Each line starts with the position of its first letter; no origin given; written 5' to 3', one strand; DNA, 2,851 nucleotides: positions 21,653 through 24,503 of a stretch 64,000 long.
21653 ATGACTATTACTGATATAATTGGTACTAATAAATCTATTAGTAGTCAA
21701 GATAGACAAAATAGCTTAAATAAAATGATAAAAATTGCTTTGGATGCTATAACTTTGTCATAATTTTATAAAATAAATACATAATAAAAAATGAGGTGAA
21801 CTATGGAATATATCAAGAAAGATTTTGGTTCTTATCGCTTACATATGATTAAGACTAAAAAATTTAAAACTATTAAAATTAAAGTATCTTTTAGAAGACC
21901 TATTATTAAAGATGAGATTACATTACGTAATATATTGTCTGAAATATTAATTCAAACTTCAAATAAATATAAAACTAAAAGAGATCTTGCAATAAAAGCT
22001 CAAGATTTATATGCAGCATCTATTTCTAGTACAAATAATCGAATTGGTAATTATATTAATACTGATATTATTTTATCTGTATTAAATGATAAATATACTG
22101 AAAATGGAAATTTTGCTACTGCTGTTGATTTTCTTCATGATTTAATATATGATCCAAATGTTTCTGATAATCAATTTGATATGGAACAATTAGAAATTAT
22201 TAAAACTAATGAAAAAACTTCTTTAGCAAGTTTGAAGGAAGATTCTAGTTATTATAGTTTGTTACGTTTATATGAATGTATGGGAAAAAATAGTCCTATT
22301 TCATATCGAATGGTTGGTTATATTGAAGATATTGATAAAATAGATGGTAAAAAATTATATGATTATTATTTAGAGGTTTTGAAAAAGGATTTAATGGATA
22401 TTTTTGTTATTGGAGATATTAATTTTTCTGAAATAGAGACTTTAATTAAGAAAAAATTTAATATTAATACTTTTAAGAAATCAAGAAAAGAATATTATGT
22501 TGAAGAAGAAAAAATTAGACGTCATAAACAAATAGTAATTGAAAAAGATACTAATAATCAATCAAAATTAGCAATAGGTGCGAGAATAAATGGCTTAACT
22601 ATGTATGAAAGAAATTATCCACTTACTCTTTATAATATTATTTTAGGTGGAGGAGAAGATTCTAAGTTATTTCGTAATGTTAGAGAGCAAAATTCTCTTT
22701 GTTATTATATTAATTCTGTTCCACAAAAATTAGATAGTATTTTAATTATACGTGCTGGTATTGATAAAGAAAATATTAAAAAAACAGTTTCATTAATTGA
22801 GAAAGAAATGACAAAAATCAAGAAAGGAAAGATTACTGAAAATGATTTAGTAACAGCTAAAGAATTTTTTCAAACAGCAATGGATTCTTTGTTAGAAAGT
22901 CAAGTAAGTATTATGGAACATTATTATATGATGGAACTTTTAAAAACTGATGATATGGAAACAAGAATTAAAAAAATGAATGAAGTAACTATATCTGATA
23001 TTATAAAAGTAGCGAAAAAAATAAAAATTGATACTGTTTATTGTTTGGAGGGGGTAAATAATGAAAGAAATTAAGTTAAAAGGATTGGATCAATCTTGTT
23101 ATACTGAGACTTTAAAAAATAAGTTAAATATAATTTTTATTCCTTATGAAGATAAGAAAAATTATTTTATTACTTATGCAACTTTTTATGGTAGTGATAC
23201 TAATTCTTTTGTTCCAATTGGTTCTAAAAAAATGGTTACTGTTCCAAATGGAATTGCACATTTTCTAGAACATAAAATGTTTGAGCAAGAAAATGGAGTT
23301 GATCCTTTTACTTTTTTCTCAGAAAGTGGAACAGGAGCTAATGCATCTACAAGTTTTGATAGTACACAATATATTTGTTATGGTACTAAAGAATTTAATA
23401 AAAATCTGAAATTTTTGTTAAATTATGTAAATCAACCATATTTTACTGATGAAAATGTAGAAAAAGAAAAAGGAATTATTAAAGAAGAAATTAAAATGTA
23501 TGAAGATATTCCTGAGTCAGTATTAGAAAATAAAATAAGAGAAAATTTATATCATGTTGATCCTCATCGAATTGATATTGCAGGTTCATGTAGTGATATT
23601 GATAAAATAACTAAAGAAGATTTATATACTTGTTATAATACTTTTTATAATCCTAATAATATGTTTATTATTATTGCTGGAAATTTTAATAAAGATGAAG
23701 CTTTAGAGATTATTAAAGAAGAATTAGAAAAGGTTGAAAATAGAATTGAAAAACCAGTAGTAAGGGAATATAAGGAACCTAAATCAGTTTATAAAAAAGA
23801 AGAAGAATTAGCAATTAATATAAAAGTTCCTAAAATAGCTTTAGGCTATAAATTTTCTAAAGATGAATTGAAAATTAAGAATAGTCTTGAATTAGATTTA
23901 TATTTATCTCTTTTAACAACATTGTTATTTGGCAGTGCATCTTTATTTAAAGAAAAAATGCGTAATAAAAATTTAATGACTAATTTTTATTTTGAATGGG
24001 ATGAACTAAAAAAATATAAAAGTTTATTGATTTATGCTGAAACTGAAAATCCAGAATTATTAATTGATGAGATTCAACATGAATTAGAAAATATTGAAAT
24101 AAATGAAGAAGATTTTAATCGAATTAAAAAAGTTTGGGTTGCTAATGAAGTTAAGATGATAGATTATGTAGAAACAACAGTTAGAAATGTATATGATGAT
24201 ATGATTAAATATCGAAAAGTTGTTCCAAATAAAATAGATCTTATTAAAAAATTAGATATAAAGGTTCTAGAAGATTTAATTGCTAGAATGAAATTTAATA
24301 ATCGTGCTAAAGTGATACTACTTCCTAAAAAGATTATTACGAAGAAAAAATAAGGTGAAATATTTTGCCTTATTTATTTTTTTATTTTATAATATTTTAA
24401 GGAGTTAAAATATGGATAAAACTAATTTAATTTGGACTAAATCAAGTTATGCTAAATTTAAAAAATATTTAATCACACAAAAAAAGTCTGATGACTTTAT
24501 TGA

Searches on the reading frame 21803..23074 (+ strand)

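Call 9: search_protein_families(library=ncbifam, proteins=[window:21803-23074:+], max_evalue=0.00001)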
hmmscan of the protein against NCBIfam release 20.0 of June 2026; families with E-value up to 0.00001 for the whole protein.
window:21803-23074:+ (423 aa): 2 families
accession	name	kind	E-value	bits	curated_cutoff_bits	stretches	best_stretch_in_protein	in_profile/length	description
NF047422.1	YfmF_fam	equivalog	8.3e-100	334.5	285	1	10-417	2-411/412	EF-P 5-aminopentanol modification-associated protein YfmF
NF047421.1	YfmH_fam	equivalog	4.4e-10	39.3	250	1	103-407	107-410/425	EF-P 5-aminopentanol modification-associated protein YfmH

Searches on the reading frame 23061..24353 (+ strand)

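Call 9: search_protein_families(library=ncbifam, proteins=[window:23061-24353:+], max_evalue=0.00001)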
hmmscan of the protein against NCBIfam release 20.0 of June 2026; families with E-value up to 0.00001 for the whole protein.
window:23061-24353:+ (430 aa): 2 families
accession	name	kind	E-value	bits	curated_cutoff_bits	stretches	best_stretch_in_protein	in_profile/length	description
NF047421.1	YfmH_fam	equivalog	2.1e-100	336.9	250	1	7-416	4-416/425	EF-P 5-aminopentanol modification-associated protein YfmH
NF047422.1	YfmF_fam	equivalog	1.6e-15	57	285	1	102-390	88-380/412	EF-P 5-aminopentanol modification-associated protein YfmF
